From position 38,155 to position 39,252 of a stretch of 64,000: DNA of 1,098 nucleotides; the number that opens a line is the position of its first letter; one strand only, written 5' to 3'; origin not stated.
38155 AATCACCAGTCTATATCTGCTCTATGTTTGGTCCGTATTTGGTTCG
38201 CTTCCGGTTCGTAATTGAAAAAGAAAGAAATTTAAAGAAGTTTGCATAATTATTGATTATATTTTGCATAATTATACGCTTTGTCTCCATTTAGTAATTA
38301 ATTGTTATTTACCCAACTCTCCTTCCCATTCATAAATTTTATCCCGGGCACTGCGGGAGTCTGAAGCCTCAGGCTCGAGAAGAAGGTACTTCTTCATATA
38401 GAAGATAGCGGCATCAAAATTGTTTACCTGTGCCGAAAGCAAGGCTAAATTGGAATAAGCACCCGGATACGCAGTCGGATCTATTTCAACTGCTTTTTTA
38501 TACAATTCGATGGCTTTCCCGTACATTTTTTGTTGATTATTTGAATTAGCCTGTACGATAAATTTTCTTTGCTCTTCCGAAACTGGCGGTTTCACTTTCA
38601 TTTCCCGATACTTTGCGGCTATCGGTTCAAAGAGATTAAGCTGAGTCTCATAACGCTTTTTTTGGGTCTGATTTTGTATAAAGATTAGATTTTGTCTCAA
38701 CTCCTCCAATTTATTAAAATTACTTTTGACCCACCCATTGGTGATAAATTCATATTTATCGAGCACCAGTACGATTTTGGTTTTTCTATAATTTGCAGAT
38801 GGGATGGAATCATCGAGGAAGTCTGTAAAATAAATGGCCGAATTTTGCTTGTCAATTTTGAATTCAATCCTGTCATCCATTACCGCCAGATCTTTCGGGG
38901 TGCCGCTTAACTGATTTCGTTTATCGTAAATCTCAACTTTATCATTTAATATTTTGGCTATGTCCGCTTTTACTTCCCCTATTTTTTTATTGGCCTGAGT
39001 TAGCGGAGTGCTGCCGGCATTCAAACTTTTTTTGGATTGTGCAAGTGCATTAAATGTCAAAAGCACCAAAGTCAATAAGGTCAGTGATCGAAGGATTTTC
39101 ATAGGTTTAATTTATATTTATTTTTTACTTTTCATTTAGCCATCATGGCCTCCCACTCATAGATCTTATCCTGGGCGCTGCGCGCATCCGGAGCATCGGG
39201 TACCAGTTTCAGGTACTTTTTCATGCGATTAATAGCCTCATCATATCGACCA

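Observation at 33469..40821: Eight-gene array of exported proteins: six tandem paralogues with hypervariable N-domains and an invariant TPR-like 'DKIYEWE' C-module, plus two unique partners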

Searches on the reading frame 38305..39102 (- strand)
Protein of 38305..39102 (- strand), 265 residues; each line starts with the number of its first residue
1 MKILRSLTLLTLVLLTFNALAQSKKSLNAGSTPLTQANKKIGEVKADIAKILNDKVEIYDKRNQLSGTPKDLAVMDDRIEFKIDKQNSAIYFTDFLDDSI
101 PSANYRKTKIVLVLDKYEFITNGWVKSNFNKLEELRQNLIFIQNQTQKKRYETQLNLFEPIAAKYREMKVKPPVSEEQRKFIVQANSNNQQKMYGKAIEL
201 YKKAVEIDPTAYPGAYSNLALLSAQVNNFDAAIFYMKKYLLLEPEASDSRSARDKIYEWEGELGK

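Call 3: search_protein_families(library=pfam, proteins=[window:38305-39102:-], max_evalue=1)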
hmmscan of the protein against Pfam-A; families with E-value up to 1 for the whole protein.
window:38305-39102:- (265 aa): 11 families
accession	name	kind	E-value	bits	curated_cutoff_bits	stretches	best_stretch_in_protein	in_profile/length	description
PF00515.34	TPR_1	-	1e-08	35.1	27.8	2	185-210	8-33/34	Tetratricopeptide repeat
PF07719.23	TPR_2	-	2.4e-08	33.9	27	2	190-210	13-33/34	Tetratricopeptide repeat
PF13181.12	TPR_8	-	4.3e-08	33.1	25.7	2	189-209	12-32/34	Tetratricopeptide repeat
PF13414.12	TPR_11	-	1.4e-05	25.1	26.8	1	190-222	6-37/42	TPR repeat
PF14559.12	TPR_19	-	1.6e-05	25.6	25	1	190-251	3-63/68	Tetratricopeptide repeat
PF13371.12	TPR_9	-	0.0001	22.7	35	1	196-253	13-69/73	Tetratricopeptide repeat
PF13431.12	TPR_17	-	0.00088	19.8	24.4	1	200-233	1-33/34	Tetratricopeptide repeat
PF20308.4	TPR-S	-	0.00091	20.2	27.6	1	179-222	63-101/102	Tetratricopeptide Repeats-Sensor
PF13428.12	TPR_14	-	0.0029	18.6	23.5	1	186-220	9-42/44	Tetratricopeptide repeat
PF13424.12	TPR_12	-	0.0079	16.8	30.1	1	185-239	10-71/77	Tetratricopeptide repeat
PF04212.24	MIT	-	0.24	11.9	30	1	184-206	10-32/66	MIT (microtubule interacting and transport) domain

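Call 4: search_protein_families(library=ncbifam, proteins=[window:38305-39102:-], max_evalue=1)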
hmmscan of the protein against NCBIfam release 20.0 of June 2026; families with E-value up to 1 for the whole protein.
window:38305-39102:- (265 aa): 6 families
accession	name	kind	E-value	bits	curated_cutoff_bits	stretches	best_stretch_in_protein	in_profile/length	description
NF040959.1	MamA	equivalog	0.00015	21.3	200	1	188-242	149-202/204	magnetosome protein MamA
NF009811.0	PRK13296.1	equivalog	0.0025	16.7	469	1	98-231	213-335/360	CCA tRNA nucleotidyltransferase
TIGR02521.1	type_IV_pilW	equivalog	0.013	15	154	1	190-256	111-178/234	type IV pilus biogenesis/stability protein PilW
NF047558.1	TPR_END_plus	domain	0.046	13.7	32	0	215-245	1-31/56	TPR end-of-group domain-containing protein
NF033762.1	social_mot_Tgl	equivalog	0.05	12.9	225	1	194-251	47-104/252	social motility TPR repeat lipoprotein Tgl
NF004914.0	PRK06273.1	equivalog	0.21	11.3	163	0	38-62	119-144/167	ferredoxin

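Call 6: search_protein_families(library=padloc, proteins=[window:38305-39102:-], max_evalue=0.1)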
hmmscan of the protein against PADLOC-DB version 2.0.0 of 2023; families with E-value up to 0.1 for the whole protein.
window:38305-39102:- (265 aa): 0 families

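Call 10: find_homologous_proteins(query=window:38305-39102:-)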
Query window:38305-39102:- (265 aa): 979 proteins with E <= 0.001 among 2034 candidates; the best 120 are listed.
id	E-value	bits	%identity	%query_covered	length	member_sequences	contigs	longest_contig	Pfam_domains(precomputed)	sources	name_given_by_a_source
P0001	6.5e-166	568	100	100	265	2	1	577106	PF14559.13,PF13414.13,PF00515.35,PF13181.13,PF07719.24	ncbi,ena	-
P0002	1.1e-111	390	70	100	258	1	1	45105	PF00515.35,PF07719.24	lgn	-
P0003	3.5e-103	363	66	100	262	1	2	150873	-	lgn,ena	-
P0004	5.2e-103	362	69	89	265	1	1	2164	PF00515.35,PF13181.13,PF07719.24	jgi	jgi:tetratricopeptide (TPR) repeat protein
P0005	1.7e-102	360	65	99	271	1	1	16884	PF13414.13,PF00515.35,PF13181.13,PF07719.24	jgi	jgi:tetratricopeptide (TPR) repeat protein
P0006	3.5e-101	356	62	100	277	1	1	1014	PF00515.35,PF13181.13,PF07719.24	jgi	jgi:tetratricopeptide (TPR) repeat protein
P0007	4.9e-99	349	62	98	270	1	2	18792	PF00515.35,PF13181.13,PF07719.24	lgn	-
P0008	2.2e-95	337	61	100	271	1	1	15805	PF00515.35,PF13181.13,PF07719.24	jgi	jgi:tetratricopeptide (TPR) repeat protein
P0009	2.6e-93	330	59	100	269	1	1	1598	PF00515.35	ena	-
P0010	5.9e-90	319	62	96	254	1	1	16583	PF00515.35,PF07719.24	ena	-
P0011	9.9e-90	319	57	98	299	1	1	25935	PF00515.35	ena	-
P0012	4.3e-88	313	62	100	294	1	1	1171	PF00515.35,PF07719.24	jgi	jgi:tetratricopeptide (TPR) repeat protein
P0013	6.8e-87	309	55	100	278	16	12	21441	PF13414.13,PF00515.35,PF07719.24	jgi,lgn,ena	-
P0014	1.4e-86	308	58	100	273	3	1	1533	PF00515.35,PF13181.13,PF07719.24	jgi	-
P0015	3.1e-85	304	56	100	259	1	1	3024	PF07719.24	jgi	jgi:tetratricopeptide (TPR) repeat protein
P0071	4.9e-65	238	50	83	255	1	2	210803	PF13414.13,PF13371.13,PF00515.35,PF13424.13,PF13181.13,PF07719.24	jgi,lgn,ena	-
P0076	5.0e-64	235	50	98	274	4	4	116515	PF13414.13,PF00515.35,PF07719.24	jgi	jgi:tetratricopeptide (TPR) repeat protein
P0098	1.9e-60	223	46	100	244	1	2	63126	PF14559.13,PF00515.35,PF13181.13,PF07719.24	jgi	jgi:tetratricopeptide (TPR) repeat protein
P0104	2.3e-59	219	46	98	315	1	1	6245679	PF00515.35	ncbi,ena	-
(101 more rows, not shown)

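Call 12: find_encoding_contigs(protein=P0007, flank=10000, max_places=2)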
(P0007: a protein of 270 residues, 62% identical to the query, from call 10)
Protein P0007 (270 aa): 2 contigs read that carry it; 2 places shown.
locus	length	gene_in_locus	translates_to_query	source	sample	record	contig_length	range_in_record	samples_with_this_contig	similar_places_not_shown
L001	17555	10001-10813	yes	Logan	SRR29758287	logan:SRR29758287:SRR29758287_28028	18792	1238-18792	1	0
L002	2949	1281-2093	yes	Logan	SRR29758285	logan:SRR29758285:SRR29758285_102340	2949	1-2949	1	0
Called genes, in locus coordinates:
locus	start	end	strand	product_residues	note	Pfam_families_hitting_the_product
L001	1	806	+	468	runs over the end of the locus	PF00232:Glyco_hydro_1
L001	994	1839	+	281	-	PF00149:Metallophos, PF12850:Metallophos_2 (faint)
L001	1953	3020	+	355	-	PF13528:Glyco_trans_1_3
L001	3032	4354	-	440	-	PF04851:ResIII (weak), PF00270:DEAD, PF00271:Helicase_C, PF03880:DbpA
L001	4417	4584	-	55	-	-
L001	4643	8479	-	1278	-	PF02837:Glyco_hydro_2_N, PF22666:Glyco_hydro_2_N2 (weak), PF00703:Glyco_hydro_2, PF02836:Glyco_hydro_2_C, PF03198:Glyco_hydro_72 (weak), PF13385:Laminin_G_3, PF16353:LacZ_4, PF02929:Bgal_small_N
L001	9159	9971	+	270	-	PF00515:TPR_1 (faint)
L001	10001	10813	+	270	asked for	PF00515:TPR_1 (faint), PF07719:TPR_2 (faint), PF13181:TPR_8 (faint)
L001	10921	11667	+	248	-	PF00515:TPR_1 (faint), PF07719:TPR_2 (faint)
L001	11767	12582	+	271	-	PF00515:TPR_1 (faint)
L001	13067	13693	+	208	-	PF07719:TPR_2 (faint), PF00515:TPR_1 (weak), PF13424:TPR_12 (weak), PF13181:TPR_8 (weak), PF13371:TPR_9, PF13414:TPR_11 (weak), PF14559:TPR_19 (weak), PF13431:TPR_17, +3 more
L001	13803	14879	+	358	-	-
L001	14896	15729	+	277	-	-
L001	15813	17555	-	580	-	?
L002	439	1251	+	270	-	PF00515:TPR_1 (faint)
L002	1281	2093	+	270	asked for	PF00515:TPR_1 (faint), PF07719:TPR_2 (faint), PF13181:TPR_8 (faint)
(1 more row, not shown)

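Call 13: find_encoding_contigs(protein=P0104, flank=10000, max_places=2)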
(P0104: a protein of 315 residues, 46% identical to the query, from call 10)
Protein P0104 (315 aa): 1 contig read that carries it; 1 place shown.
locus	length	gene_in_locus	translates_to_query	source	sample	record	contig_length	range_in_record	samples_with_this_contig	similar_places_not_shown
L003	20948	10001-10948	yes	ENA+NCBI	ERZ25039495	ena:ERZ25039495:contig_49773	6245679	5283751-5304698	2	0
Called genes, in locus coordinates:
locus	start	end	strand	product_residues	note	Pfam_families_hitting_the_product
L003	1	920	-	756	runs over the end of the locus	PF13347:MFS_2, PF07690:MFS_1, PF13347:MFS_2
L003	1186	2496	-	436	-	PF03631:Virul_fac_BrkB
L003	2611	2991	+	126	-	PF00072:Response_reg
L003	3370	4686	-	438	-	PF07610:DUF1573, PF22544:HYDIN_VesB_CFA65-like_Ig (weak), PF13620:CarboxypepD_reg, PF13715:CarbopepD_reg_2 (faint), PF00092:VWA, PF13519:VWA_2, PF13768:VWA_3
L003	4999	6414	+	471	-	PF12708:Pect-lyase_RHGA_epim (weak), PF00295:Glyco_hydro_28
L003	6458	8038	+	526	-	PF12708:Pect-lyase_RHGA_epim, PF00295:Glyco_hydro_28, PF05048:NosD (faint), PF13229:Beta_helix (faint)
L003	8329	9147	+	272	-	PF00515:TPR_1 (faint), PF07719:TPR_2 (faint)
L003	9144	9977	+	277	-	PF00515:TPR_1 (faint), PF07719:TPR_2 (faint)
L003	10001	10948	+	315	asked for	PF00515:TPR_1 (faint)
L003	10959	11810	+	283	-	-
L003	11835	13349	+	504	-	-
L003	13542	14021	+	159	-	PF14534:DUF4440 (faint)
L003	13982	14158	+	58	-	-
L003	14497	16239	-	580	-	PF00654:Voltage_CLC, PF00571:CBS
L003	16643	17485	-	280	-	PF01609:DDE_Tnp_1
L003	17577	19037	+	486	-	PF13701:DDE_Tnp_1_4, PF01609:DDE_Tnp_1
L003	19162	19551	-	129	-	PF01797:Y1_Tnp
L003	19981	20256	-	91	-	-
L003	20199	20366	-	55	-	-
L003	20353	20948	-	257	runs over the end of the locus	-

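Call 30: predict_structure(alignment_id=A4)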
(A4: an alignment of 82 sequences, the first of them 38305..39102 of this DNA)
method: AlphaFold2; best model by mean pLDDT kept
length: 265 residues; sequences in the alignment: 82
mean_pLDDT: 91.3   pTM: 0.80
mean pLDDT of the five models: 91.3, 90.0, 89.7, 89.2, 89.0
residues with pLDDT >= 90: 223; 70-90: 9; 50-70: 20; < 50: 13
segments of 3 or more residues with pLDDT < 50: 22-34
pLDDT, mean of each block of 10 residues (from residue 1): 67 63 44 58 97 97 97 98 96 94 97 97 95 98 95 98 98 98 99 98 98 98 97 98 98 98 91
secondary structure, 60 per line:
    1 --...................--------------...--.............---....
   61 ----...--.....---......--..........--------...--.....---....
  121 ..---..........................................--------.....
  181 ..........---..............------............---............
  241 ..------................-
elements in order: H3-21 H41-53 E57-60 E65-67 E70-74 E78-83 E86-91 H92-95 E104-106 E109-113 E117-122 H126-167 H176-190 H194-207 H214-225 H229-242 H249-264

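Call 35: fold_search(model_id=the predicted structure, library=pdb)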
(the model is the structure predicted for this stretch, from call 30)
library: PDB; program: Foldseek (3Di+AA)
matches with E <= 10: 1479; with E <= 0.001: 0
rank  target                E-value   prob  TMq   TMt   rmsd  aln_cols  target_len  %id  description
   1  6vfh_A                1.3e-03  1.00  0.29  0.64   1.3        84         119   30  De novo designed tetrahedral nanoparticle T33_dn10 (released 2020-08-12)
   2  8ump_A                1.8e-03  1.00  0.30  0.63  13.9       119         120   23  T33-ml35 - Designed Tetrahedral Protein Cage Using Machine Learning Algorithms (released 2023-11-15)
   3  1na0_A                1.9e-03  1.00  0.31  0.67   1.3        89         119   28  Design of Stable alpha-Helical Arrays from an Idealized TPR Motif (released 2003-06-03)
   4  1na3_A                1.9e-03  1.00  0.30  0.89   1.4        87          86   28  Design of Stable alpha-Helical Arrays from an Idealized TPR Motif (released 2003-06-03)
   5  2wqh                  2.1e-03  1.00  0.30  0.72   3.3        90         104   29  Crystal structure of CTPR3Y3 (released 2010-04-07)
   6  3kd7_C                2.4e-03  1.00  0.30  0.74   1.9        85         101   30  Designed TPR module (CTPR390) in complex with its peptide-ligand (Hsp90 peptide) (released 2010-02-02)
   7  6v8e_B                2.6e-03  1.00  0.29  0.63   1.5        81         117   28  Computationally designed C3-symmetric homotrimer from TPR repeat protein (released 2020-08-12)
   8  6v8e_A                2.6e-03  1.00  0.29  0.62   1.6        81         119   28  Computationally designed C3-symmetric homotrimer from TPR repeat protein (released 2020-08-12)
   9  7obi_B                2.9e-03  1.00  0.30  0.57   1.8        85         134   29  Consensus tetratricopeptide repeat protein type RV4 (released 2022-02-23)
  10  6vfk_A                2.9e-03  1.00  0.30  0.65  12.8       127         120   22  De novo designed tetrahedral nanoparticle T33_dn10 displaying 4 copies of BG505-SOSIP trimer on the surface (released 2020-07-22)
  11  6b85_A                2.9e-03  1.00  0.30  0.37  16.1       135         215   18  Crystal structure of transmembrane protein TMHC4_R (released 2018-03-14)
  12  6vfj_B                3.3e-03  1.00  0.30  0.64   1.4        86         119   28  De novo designed icosahedral nanoparticle I53_dn5 (released 2020-08-12)
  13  5fzr_A                3.4e-03  1.00  0.24  0.53   9.7       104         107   25  Designed TPR Protein M4N delta C (CF I) (released 2016-10-12)
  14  8chy                  3.4e-03  1.00  0.30  0.29  17.2       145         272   21  Crystal structure of an 8-repeat consensus TPR superhelix with Zinc. (released 2024-02-21)
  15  9gzg_A                3.4e-03  1.00  0.29  0.49  17.2       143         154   20  Crystal structure of CTPR4E4 mutant (released 2025-10-15)
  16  3kd7_B                4.3e-03  1.00  0.30  0.74   2.0        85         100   30  Designed TPR module (CTPR390) in complex with its peptide-ligand (Hsp90 peptide) (released 2010-02-02)
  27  3kd7_A                5.8e-03  1.00  0.30  0.72   1.8        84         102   31  Designed TPR module (CTPR390) in complex with its peptide-ligand (Hsp90 peptide) (released 2010-02-02)
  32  2vyi_A                8.0e-03  1.00  0.29  0.58  13.9       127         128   23  Crystal Structure of the TPR domain of Human SGT (released 2008-08-12)
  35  2vyi_B                8.4e-03  1.00  0.30  0.61  13.9       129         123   22  Crystal Structure of the TPR domain of Human SGT (released 2008-08-12)
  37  3lca_A                8.9e-03  1.00  0.30  0.17   1.9        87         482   24  Structure of Tom71 complexed with Hsp70 Ssa1 C terminal tail indicating conformational plasticity (released 2010-12-22)
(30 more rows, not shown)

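Call 44: search_protein_families(library=pfam, proteins=[L003:11832-13349:+], max_evalue=0.1)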
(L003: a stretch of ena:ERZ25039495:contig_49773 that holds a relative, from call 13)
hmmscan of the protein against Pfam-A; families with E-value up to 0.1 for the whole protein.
L003:11832-13349:+ (505 aa): 0 families

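Call 45: search_protein_families(library=phrogs, proteins=[window:38305-39102:-], max_evalue=0.01)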
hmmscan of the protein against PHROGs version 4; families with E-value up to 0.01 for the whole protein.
window:38305-39102:- (265 aa): 1 family
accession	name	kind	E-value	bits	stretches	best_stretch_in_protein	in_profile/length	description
phrog_7590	-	unknown function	1.1e-06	29.6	1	175-252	52-128/234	-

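Call 55: find_encoding_contigs(protein=P0001, flank=3000, max_places=2)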
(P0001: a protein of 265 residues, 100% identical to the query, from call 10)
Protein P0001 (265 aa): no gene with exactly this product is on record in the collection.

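Call 72: fold_search(model_id=the predicted structure, library=viral)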
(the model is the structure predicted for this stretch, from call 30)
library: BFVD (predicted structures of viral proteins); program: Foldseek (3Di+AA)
matches with E <= 10: 913; with E <= 0.001: 0
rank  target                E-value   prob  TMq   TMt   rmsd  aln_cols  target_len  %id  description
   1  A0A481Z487            3.9e-03  0.98  0.26  0.31  18.6       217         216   14  Uncharacterized protein [Pithovirus LCPAC103]
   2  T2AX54                1.0e-02  0.35  0.16  0.11  18.1       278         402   10  (no name in the UniProt tables at hand)
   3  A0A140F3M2            2.6e-02  0.99  0.24  0.45   6.6       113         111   10  Uncharacterized protein [Pyrobaculum filamentous virus 1]
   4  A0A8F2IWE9            3.6e-02  0.35  0.14  0.23   8.2       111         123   14  Uncharacterized protein [Streptomyces phage TunaTartare]
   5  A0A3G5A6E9            3.8e-02  1.00  0.29  0.31  16.2       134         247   16  Tetratricopeptide repeat protein [Hyperionvirus sp.]
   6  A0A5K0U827            4.0e-02  1.00  0.27  0.21  13.0       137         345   18  Gamma-soluble NSF attachment protein (Fragment) [Yasminevirus sp. GU-2018]
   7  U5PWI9                4.2e-02  0.99  0.23  0.47   4.7        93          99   15  Uncharacterized protein [Acinetobacter phage Presley]
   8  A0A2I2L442            5.2e-02  1.00  0.27  0.48  13.2       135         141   16  Tetratricopeptide repeat protein [Orpheovirus IHUMI-LCC2]
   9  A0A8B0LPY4            5.2e-02  0.98  0.27  0.29  17.0       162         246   13  Tetratricopeptide repeat protein [uncultured archaeal virus]
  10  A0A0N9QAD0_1          5.2e-02  0.97  0.29  0.09  18.9       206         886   14  Multiple type acyltransferase domains containing protein [Chrysochromulina ericina virus CeV-01B]
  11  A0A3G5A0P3            5.5e-02  1.00  0.30  0.26  16.6       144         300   12  Uncharacterized protein [Harvfovirus sp.]
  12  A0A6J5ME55            5.8e-02  1.00  0.29  0.13  16.1       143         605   12  Glycosyltransferase, DXD sugar-binding motif [uncultured Caudovirales phage]
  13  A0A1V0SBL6            6.4e-02  0.99  0.25  0.22  15.9       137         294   15  Gamma-soluble NSF attachment protein [Catovirus CTV1]
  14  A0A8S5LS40            7.1e-02  0.99  0.30  0.25  17.0       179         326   12  Chaperone protein [Siphoviridae sp. ctMAv2]
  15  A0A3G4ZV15            7.5e-02  1.00  0.25  0.24   9.4       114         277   19  Sel1 repeat family protein [Edafosvirus sp.]
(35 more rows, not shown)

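Call 74: find_encoding_contigs(protein=P0071, flank=9000, max_places=1)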
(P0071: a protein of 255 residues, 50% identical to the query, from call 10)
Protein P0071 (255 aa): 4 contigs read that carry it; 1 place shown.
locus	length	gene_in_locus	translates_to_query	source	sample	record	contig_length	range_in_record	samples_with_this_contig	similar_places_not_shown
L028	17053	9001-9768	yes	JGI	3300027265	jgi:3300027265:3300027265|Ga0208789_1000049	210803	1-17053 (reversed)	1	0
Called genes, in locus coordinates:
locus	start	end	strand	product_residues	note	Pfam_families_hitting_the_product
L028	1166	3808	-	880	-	PF13734:Inhibitor_I69, PF01640:Peptidase_C10, PF00801:PKD (weak), PF18911:PKD_4, PF14870:PSII_BNR (weak), PF18962:Por_Secre_tail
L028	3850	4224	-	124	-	-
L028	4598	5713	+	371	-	PF13776:DUF4172, PF02661:Fic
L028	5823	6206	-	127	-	PF09413:DUF2007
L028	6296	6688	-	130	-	-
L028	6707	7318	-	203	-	PF00583:Acetyltransf_1 (weak)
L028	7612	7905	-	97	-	-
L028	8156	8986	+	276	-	PF07719:TPR_2 (faint)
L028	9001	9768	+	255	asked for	PF13181:TPR_8 (faint), PF00515:TPR_1 (weak), PF07719:TPR_2 (weak), PF13371:TPR_9 (weak), PF13414:TPR_11, PF13424:TPR_12 (weak)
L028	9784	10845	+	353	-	-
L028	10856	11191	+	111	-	-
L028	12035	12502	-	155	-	-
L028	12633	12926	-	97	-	-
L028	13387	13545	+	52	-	-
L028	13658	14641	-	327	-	PF18962:Por_Secre_tail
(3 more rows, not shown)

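Call 75: find_encoding_contigs(protein=P0076, flank=9000, max_places=1)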
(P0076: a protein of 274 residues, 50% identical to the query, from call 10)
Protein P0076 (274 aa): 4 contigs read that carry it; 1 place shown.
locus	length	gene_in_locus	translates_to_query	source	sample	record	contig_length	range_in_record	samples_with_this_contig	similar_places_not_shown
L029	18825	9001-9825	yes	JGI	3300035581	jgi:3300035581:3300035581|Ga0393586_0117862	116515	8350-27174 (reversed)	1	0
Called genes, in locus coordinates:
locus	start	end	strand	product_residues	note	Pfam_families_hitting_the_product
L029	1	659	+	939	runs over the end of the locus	PF00675:Peptidase_M16, PF05193:Peptidase_M16_C, PF00675:Peptidase_M16, PF05193:Peptidase_M16_C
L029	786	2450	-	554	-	PF01433:Peptidase_M1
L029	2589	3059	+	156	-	PF08757:CotH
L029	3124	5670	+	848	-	PF02837:Glyco_hydro_2_N, PF22666:Glyco_hydro_2_N2 (weak), PF13364:BetaGal_ABD2 (weak), PF00703:Glyco_hydro_2, PF02836:Glyco_hydro_2_C, PF16355:DUF4982, PF18565:Glyco_hydro2_C5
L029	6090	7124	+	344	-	PF09603:Fib_succ_major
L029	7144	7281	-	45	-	-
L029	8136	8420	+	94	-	PF05015:HigB-like_toxin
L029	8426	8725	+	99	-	PF01381:HTH_3 (weak)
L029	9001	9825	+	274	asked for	PF00515:TPR_1 (weak), PF07719:TPR_2 (faint), PF13414:TPR_11 (weak)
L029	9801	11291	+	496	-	-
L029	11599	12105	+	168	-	PF01272:GreA_GreB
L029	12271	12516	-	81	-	PF00589:Phage_integrase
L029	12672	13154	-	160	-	PF00583:Acetyltransf_1, PF13508:Acetyltransf_7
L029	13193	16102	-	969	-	PF04389:Peptidase_M28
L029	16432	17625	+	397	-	-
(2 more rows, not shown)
